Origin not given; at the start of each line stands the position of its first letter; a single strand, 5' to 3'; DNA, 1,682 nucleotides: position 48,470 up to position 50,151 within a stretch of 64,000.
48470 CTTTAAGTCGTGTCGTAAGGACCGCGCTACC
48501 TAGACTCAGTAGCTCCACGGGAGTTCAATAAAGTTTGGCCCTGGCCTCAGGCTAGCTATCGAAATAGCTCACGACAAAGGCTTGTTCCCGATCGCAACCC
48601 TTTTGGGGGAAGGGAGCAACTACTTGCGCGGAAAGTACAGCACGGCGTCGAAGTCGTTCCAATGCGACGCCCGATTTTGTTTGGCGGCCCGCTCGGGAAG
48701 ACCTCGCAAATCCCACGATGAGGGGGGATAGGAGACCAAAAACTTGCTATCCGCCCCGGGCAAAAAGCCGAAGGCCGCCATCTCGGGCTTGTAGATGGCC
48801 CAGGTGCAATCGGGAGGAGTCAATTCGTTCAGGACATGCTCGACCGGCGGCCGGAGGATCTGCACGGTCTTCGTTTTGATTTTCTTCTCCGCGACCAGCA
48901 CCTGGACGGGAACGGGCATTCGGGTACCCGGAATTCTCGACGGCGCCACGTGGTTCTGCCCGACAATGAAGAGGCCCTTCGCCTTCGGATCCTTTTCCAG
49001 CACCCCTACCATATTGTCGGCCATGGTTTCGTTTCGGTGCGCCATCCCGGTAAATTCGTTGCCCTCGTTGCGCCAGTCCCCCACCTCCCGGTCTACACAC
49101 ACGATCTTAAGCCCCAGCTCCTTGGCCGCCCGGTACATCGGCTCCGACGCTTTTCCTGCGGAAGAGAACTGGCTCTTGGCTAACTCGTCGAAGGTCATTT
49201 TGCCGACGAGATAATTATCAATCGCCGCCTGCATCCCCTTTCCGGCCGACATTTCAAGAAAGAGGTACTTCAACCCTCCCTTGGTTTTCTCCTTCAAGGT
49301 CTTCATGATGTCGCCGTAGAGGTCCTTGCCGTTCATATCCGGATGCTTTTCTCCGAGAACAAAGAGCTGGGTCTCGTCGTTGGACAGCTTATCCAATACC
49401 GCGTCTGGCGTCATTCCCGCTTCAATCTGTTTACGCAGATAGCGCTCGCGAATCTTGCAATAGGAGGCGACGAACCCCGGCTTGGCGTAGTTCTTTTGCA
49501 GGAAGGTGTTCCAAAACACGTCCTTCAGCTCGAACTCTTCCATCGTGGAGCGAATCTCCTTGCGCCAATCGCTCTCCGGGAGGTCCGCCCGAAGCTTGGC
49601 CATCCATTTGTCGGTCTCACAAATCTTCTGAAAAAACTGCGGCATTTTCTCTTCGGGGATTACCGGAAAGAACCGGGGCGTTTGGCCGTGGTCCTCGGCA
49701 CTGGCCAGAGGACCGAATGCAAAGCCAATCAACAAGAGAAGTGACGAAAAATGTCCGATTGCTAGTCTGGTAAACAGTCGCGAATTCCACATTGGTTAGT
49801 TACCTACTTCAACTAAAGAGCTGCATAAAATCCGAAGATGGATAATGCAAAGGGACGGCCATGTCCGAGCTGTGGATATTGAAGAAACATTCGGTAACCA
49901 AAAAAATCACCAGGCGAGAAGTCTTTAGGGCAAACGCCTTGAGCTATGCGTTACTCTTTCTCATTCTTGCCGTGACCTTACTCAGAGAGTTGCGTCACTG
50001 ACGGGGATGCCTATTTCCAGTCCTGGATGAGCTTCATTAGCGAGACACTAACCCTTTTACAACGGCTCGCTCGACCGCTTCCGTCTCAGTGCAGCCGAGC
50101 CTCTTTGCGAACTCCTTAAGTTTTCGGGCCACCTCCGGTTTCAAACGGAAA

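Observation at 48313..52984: tRNA-Glu flanked by a T-arm fragment repeat and a minus-strand islet of unusual secreted/regulatory genes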

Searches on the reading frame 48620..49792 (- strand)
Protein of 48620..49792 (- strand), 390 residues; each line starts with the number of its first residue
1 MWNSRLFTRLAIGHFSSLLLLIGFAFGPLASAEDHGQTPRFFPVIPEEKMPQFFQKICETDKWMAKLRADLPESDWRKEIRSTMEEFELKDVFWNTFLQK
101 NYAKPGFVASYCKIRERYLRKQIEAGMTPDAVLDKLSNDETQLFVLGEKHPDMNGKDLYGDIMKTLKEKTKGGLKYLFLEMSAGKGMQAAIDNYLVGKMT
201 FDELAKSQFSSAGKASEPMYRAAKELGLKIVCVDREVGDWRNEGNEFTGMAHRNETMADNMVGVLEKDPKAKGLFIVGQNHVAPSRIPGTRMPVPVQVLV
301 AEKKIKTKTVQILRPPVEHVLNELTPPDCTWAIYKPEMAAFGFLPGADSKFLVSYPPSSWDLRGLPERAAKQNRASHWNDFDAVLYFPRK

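Call 7: search_protein_families(library=pfam, proteins=[window:48620-49792:-], max_evalue=0.1)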
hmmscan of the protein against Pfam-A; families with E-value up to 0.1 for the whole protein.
window:48620-49792:- (390 aa): 1 family
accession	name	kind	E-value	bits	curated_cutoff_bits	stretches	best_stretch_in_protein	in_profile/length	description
PF04187.18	Cofac_haem_bdg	-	2.3e-08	34.7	27.7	1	141-231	8-101/213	Haem-binding uptake, Tiki superfamily, ChaN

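Call 8: find_encoding_contigs(protein=window:48620-49792:-, flank=10000, max_places=6)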
Protein window:48620-49792:- (390 aa): 1 contig read that carries it; 1 place shown.
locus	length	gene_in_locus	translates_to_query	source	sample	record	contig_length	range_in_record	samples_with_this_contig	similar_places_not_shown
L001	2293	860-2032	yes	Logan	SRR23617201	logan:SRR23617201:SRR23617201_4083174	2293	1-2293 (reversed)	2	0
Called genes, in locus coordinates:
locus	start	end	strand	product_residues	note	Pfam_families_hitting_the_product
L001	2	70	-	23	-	?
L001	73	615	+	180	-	-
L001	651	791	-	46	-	-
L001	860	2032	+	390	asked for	PF04187:Cofac_haem_bdg (faint)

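Call 11: search_protein_families(library=ncbifam, proteins=[window:48620-49792:-], max_evalue=0.1)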
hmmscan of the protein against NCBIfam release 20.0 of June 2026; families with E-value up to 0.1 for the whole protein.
window:48620-49792:- (390 aa): 1 family
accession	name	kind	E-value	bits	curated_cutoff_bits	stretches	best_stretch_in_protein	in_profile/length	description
NF002374.0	PRK01371.1-1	equivalog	0.064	13.6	162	0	48-121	24-95/152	sec-independent translocase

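Call 12: search_protein_families(library=phrogs, proteins=[window:48620-49792:-], max_evalue=0.1)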
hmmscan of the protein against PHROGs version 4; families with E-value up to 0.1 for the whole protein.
window:48620-49792:- (390 aa): 0 families

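Call 13: search_protein_families(library=padloc, proteins=[window:48620-49792:-], max_evalue=0.1)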
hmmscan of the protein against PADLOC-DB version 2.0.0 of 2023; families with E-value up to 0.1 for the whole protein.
window:48620-49792:- (390 aa): 0 families

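Call 60: search_solved_structures(query=window:48620-49792:-, max_evalue=10, show_alignments=1)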
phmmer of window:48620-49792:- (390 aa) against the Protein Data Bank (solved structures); distinct sequences matched with E-value up to 10: 0.

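Call 62: find_homologous_proteins(query=window:48620-49792:-)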
Query window:48620-49792:- (390 aa): 1 proteins with E <= 0.001 among 3240 candidates.
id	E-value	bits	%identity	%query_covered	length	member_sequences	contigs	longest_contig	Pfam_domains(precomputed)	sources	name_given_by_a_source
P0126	8.3e-268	906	100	100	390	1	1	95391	PF04187.19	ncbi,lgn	-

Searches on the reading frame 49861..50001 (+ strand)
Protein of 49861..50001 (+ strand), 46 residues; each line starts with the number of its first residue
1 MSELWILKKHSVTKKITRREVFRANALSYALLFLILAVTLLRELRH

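Call 7: search_protein_families(library=pfam, proteins=[window:49861-50001:+], max_evalue=0.1)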
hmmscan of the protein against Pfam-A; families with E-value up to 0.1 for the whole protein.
window:49861-50001:+ (46 aa): 0 families
